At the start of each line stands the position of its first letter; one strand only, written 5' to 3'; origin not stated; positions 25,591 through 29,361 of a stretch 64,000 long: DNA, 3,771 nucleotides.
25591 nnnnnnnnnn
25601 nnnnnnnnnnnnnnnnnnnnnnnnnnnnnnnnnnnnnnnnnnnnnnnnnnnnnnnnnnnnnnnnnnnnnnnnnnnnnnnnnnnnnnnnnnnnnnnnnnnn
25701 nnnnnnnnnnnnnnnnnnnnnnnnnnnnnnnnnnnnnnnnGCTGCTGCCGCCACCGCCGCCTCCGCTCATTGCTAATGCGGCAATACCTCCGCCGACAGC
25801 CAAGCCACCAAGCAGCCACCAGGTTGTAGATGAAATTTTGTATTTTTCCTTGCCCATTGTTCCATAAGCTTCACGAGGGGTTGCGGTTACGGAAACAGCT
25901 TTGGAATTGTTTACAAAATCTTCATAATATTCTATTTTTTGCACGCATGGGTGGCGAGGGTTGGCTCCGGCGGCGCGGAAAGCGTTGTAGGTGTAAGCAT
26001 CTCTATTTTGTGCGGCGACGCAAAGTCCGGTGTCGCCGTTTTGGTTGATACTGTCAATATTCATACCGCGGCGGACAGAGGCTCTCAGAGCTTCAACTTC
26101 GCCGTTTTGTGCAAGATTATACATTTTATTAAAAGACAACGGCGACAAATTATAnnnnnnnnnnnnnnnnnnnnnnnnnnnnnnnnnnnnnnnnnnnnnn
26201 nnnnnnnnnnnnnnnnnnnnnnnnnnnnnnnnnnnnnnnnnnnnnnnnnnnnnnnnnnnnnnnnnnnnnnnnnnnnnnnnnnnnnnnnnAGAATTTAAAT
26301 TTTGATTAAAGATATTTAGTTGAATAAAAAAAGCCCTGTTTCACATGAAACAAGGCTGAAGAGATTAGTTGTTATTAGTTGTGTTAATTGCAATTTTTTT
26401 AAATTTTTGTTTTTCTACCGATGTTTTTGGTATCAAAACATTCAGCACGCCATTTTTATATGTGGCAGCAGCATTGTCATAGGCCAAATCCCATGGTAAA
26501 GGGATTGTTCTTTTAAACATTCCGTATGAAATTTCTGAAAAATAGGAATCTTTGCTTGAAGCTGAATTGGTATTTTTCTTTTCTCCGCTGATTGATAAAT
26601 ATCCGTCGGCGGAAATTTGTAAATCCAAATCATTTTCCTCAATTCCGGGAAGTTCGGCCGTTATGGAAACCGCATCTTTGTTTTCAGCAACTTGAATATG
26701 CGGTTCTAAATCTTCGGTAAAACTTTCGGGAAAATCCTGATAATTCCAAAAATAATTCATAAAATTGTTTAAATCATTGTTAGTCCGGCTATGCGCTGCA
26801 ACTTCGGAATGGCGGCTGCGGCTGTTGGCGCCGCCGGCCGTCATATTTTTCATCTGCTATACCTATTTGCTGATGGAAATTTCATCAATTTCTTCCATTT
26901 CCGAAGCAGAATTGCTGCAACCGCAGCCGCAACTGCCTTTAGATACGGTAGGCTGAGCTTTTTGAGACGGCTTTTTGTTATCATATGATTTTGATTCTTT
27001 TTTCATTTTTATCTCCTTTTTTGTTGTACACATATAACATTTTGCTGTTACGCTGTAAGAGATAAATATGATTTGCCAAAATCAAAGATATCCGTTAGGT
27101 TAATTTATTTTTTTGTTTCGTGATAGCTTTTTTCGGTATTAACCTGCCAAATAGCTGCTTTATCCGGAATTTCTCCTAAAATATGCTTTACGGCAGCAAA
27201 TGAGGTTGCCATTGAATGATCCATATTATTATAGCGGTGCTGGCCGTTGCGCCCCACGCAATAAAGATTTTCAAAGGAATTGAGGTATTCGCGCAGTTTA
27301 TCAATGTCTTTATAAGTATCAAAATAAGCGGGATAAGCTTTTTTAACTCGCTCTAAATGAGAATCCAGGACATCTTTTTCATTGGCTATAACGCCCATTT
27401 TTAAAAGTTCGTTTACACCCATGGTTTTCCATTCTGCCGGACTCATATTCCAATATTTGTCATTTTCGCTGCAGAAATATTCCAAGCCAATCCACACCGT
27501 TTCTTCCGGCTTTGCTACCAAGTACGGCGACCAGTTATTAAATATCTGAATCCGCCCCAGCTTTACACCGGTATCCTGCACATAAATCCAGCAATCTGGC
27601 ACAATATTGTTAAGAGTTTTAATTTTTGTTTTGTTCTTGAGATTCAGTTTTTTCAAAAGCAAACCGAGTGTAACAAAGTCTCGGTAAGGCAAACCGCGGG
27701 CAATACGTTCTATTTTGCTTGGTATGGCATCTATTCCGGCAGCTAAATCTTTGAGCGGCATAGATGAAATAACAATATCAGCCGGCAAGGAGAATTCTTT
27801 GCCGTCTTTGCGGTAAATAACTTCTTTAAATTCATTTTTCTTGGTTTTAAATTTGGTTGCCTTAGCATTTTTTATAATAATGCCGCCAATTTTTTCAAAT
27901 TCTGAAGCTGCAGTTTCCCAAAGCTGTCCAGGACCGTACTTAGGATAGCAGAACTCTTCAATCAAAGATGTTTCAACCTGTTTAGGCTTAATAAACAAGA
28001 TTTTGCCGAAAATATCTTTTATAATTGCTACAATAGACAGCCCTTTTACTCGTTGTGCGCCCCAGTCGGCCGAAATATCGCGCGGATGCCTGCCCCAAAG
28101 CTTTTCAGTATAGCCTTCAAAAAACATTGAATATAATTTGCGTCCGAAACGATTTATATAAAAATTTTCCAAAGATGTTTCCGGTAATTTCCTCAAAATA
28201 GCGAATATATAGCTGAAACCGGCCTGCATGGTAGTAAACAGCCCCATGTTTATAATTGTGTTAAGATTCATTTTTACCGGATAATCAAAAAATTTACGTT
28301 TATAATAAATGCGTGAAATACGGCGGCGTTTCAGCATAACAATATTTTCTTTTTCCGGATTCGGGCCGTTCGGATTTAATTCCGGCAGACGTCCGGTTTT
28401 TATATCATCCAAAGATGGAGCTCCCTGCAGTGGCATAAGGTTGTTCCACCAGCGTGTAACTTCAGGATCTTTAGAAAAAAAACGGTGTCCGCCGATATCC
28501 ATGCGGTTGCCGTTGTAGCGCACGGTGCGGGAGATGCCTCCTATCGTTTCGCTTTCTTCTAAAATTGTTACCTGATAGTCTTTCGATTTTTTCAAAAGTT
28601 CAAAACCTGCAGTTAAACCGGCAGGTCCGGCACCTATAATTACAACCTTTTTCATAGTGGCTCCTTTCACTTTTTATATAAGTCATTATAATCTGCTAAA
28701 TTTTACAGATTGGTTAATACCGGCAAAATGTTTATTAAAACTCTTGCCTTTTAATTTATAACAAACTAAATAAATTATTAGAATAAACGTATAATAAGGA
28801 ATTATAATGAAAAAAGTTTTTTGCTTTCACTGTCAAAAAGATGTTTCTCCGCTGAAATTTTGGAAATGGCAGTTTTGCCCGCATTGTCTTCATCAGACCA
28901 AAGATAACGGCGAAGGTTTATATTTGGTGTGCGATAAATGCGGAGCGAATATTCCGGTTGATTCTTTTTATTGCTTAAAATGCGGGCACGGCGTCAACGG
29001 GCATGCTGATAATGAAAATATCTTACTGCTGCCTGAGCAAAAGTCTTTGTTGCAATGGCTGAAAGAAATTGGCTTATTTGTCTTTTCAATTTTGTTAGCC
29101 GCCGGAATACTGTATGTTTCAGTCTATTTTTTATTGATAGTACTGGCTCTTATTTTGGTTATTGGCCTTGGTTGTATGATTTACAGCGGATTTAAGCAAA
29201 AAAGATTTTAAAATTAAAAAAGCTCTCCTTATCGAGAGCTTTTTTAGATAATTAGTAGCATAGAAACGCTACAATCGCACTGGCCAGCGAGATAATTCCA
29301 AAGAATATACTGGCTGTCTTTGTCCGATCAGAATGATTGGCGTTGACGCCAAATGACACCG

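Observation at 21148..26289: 5.1-kb autotransporter whose N-terminus has an ankyrin-like repeat and an internal hydrophobic, poly-Gly stretch before the passenger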

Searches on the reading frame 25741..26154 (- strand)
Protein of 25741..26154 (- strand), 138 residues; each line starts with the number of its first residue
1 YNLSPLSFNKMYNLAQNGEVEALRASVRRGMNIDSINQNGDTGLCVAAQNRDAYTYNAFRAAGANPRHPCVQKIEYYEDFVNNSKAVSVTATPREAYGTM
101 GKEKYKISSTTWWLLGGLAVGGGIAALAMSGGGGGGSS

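Call 30: find_related_loci(query=A2, collection=genome_contigs, flank=9000)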
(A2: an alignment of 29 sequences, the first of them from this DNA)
Query A2 (138 aa) in genome_contigs; peptide patterns used: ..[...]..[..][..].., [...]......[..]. (x = any residue, [..] = any of these).
176 stretches matched a pattern; 111 encode a relative of the query (tblastn E <= 1e-3); the best 80 are kept; 80 distinct loci.
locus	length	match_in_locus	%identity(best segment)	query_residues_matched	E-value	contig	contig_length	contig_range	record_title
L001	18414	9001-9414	99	1-138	3e-93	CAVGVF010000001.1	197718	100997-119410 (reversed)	uncultured Eubacteriales bacterium isolate H07628-L1_cleanbin_000014 genome assembly, contig: Spades_H07628-L1_contig_21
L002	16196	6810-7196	92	1-129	4e-82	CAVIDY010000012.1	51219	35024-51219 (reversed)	Bacteroidaceae bacterium isolate H07635-L1_cleanbin_000017 genome assembly, contig: Spades_H07635-L1_contig_322, whole g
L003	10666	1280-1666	91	1-129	2e-81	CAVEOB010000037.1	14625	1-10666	[Ruminococcus] gnavus isolate H07648-L1_cleanbin_000019 genome assembly, contig: Spades_H07648-L1_contig_2757, whole gen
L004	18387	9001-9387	91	1-129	7e-81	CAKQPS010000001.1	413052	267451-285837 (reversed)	MAG: uncultured Alphaproteobacteria bacterium isolate REFINED_METABAT215_TOP10_CONTIGS_1500_ASSEMBLY_K77_MERGED__Hadza_M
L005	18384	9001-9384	91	2-129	3e-80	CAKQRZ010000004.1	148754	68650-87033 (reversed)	MAG: uncultured Alphaproteobacteria bacterium isolate REFINED_METABAT215_TOP10_CONTIGS_1500_ASSEMBLY_K77_MERGED__Hadza_M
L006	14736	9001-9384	91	2-129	5e-80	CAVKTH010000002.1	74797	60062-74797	Bacteroidaceae bacterium isolate H07656-L1_cleanbin_000006 genome assembly, contig: Spades_H07656-L1_contig_80, whole ge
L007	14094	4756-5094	91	1-113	7e-72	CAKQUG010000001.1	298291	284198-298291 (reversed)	MAG: uncultured Alphaproteobacteria bacterium isolate REFINED_METABAT215_TOP10_CONTIGS_1500_ASSEMBLY_K77_MERGED__Hadza_M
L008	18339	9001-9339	91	1-113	3e-72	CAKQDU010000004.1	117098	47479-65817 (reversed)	MAG: uncultured Alphaproteobacteria bacterium isolate REFINED_METABAT215_TOP10_CONTIGS_1500_ASSEMBLY_K77_MERGED__Hadza_M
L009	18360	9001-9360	84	1-120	2e-71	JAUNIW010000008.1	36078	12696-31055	MAG: Pseudomonadota bacterium isolate S29M_St_20 NODE_311_length_36078_cov_6.399967, whole genome shotgun sequence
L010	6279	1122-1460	91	1-113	1e-71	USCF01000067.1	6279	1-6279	uncultured Alphaproteobacteria bacterium isolate UMGS1578 genome assembly, contig: NODE_5624_length_6279_cov_6.803128, w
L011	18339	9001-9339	91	1-113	1e-71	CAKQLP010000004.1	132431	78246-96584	MAG: uncultured Alphaproteobacteria bacterium isolate REFINED_METABAT215_TOP10_CONTIGS_1500_ASSEMBLY_K77_MERGED__Hadza_M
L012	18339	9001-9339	88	1-113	3e-69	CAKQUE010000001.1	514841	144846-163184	MAG: uncultured Alphaproteobacteria bacterium isolate REFINED_METABAT215_TOP10_CONTIGS_1500_ASSEMBLY_K77_MERGED__Nepal_M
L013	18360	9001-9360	77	1-120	1e-64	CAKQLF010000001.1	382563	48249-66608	MAG: uncultured Alphaproteobacteria bacterium isolate REFINED_METABAT215_TOP10_CONTIGS_1500_ASSEMBLY_K77_MERGED__Hadza_M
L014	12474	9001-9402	66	3-136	5e-61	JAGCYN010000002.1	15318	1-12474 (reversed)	MAG: Alphaproteobacteria bacterium isolate RGIG10239 Yak_Rumen-5__c44184, whole genome shotgun sequence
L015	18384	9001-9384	72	3-130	3e-60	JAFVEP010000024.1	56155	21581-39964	MAG: Alphaproteobacteria bacterium isolate RGIG5100 Roe_deer_Rumen.Co__c378781, whole genome shotgun sequence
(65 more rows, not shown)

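Call 34: search_protein_representatives(alignment_id=A2)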
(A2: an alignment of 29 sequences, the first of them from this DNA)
Query: 29 sequences, 138 profile positions. Proteins with E-value up to 0.001 (for the whole library): 4901; up to 1e-10: 488; up to 1e-30: 90. The best 150 are listed.
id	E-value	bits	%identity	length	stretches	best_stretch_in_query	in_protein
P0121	4.5e-97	337.8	-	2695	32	12-68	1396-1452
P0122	1.6e-69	248.5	-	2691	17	9-51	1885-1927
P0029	3.8e-68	244.1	-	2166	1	2-137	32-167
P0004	4.5e-68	243.9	-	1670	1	2-137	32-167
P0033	9.0e-67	239.7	-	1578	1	2-137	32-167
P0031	3.6e-65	234.5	-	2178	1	2-137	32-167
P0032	5.5e-65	233.9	-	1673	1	2-137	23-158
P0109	9.7e-65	233.1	-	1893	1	2-136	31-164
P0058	1.4e-64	232.6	-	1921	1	2-137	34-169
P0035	3.0e-64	231.5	-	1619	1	2-137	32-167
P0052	4.9e-64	230.8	-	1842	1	2-137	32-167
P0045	5.0e-64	230.8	-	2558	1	2-137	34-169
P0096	1.4e-63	229.3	-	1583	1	2-137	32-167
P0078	3.0e-63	228.2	-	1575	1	2-136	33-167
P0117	5.9e-63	227.3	-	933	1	2-137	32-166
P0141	1.6e-41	157.8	-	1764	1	2-137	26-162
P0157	2.1e-37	144.5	-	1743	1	2-137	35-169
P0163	9.2e-35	135.9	-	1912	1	2-137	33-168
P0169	2.8e-33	131.2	-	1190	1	2-137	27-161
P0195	4.1e-29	117.7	-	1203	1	3-137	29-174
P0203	2.8e-27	111.7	-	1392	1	3-136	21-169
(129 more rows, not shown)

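Call 56: find_homologous_proteins(query=A2, max_evalue=0.00001)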
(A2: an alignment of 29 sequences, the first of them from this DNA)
Query A2 (29 sequences) (138 aa, profile of the alignment): 30 proteins with E <= 0.00001 among 8000 candidates.
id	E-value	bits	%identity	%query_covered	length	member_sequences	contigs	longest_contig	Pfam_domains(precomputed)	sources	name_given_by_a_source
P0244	8.2e-69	248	91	82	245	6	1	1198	-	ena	-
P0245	1.0e-68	248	90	80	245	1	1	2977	-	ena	-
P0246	9.4e-66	238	73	80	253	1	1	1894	-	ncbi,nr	ncbi:MAG: hypothetical protein ILA52_02775, partial [Alphaproteobacteria bacterium]|nr:hypothetical 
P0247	1.4e-65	237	68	87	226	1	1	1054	-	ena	-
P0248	1.9e-64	234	75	97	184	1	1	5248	-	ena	-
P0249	2.3e-63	230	63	83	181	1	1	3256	-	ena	-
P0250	1.3e-60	221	91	86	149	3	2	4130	-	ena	-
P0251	2.1e-50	188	75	78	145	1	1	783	-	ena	-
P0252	3.4e-49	184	71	75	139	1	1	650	-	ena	-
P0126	5.4e-48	180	92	69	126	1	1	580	-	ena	-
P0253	7.4e-47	177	46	91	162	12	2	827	-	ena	-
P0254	1.5e-45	173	47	96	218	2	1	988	-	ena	-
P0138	3.6e-41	158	45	81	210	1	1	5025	-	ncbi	-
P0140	4.8e-41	158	40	99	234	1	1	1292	-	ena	-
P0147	2.6e-39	152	50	66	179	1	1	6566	-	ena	-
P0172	2.9e-32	130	57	52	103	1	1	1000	-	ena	-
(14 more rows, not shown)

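Call 66: search_protein_families(library=pfam, proteins=[P0169, P0163, P0157, P0141, P0203, P0195], max_evalue=0.001)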
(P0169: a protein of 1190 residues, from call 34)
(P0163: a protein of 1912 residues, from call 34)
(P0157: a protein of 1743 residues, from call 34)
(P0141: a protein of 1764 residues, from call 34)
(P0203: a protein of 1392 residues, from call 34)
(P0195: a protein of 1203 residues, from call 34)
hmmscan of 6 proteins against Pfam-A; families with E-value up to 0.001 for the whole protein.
P0169 (1190 aa): 3 families
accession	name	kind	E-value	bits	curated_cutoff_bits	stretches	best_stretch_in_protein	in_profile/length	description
PF00053.31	EGF_laminin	-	2.4e-05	24.8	21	0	169-204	9-41/49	Laminin EGF domain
PF23106.1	EGF_Teneurin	-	0.00022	21.7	24.3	0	175-195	8-28/30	Teneurin-like EGF domain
PF21785.3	Bflower_2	-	0.00081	19.7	38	1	336-414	21-100/112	5-fold beta-flower protein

P0163 (1912 aa): 1 family
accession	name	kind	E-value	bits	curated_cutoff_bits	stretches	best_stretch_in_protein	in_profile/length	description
PF12662.13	cEGF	-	5.7e-05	23.3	26.6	0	210-224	5-19/24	Complement Clr-like EGF-like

P0157 (1743 aa): 1 family
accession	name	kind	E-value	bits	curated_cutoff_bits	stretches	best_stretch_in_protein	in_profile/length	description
PF03797.25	Autotransporter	-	1.8e-20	74.2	26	1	1492-1722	12-253/255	Autotransporter beta-domain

P0141 (1764 aa): 1 family
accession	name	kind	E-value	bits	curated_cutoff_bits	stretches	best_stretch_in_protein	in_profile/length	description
PF13637.12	Ank_4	-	0.00047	20.9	22.7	0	39-77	5-43/50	Ankyrin repeats (many copies)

P0203 (1392 aa): 1 family
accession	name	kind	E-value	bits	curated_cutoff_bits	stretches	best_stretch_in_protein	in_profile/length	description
PF12796.13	Ank_2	-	0.00075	20.5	27.3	0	25-86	29-88/90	Ankyrin repeats (3 copies)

P0195 (1203 aa): 2 families
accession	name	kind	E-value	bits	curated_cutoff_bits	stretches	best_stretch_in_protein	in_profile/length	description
PF03797.25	Autotransporter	-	2.5e-18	67.2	26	1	946-1183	6-254/255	Autotransporter beta-domain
PF04519.19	Bactofilin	-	4.6e-06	27.2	27.9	1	467-536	8-74/98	Polymer-forming cytoskeletal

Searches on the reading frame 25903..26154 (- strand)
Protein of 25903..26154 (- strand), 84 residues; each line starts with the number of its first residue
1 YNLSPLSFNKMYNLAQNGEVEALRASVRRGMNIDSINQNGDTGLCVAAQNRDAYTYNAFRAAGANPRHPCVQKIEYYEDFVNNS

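Call 6: search_protein_families(library=pfam, proteins=[window:25903-26154:-], max_evalue=10)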
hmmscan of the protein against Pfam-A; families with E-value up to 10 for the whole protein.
seq(84 aa): 1 family
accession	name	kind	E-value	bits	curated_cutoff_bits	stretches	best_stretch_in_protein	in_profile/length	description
PF12796.13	Ank_2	-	0.078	14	27.3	1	15-51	5-40/90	Ankyrin repeats (3 copies)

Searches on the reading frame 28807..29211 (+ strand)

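Call 60: search_protein_families(library=pfam, proteins=[window:28807-29211:+], max_evalue=0.001)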
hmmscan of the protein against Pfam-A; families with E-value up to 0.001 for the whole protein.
window:28807-29211:+ (134 aa): 2 families
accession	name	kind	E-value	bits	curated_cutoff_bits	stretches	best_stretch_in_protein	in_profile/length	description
PF12773.13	DZR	-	6.4e-06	26.7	27.3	0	42-64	1-23/45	Double zinc ribbon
PF13240.11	Zn_Ribbon_1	-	0.00025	21.2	25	0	42-62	2-22/23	zinc-ribbon domain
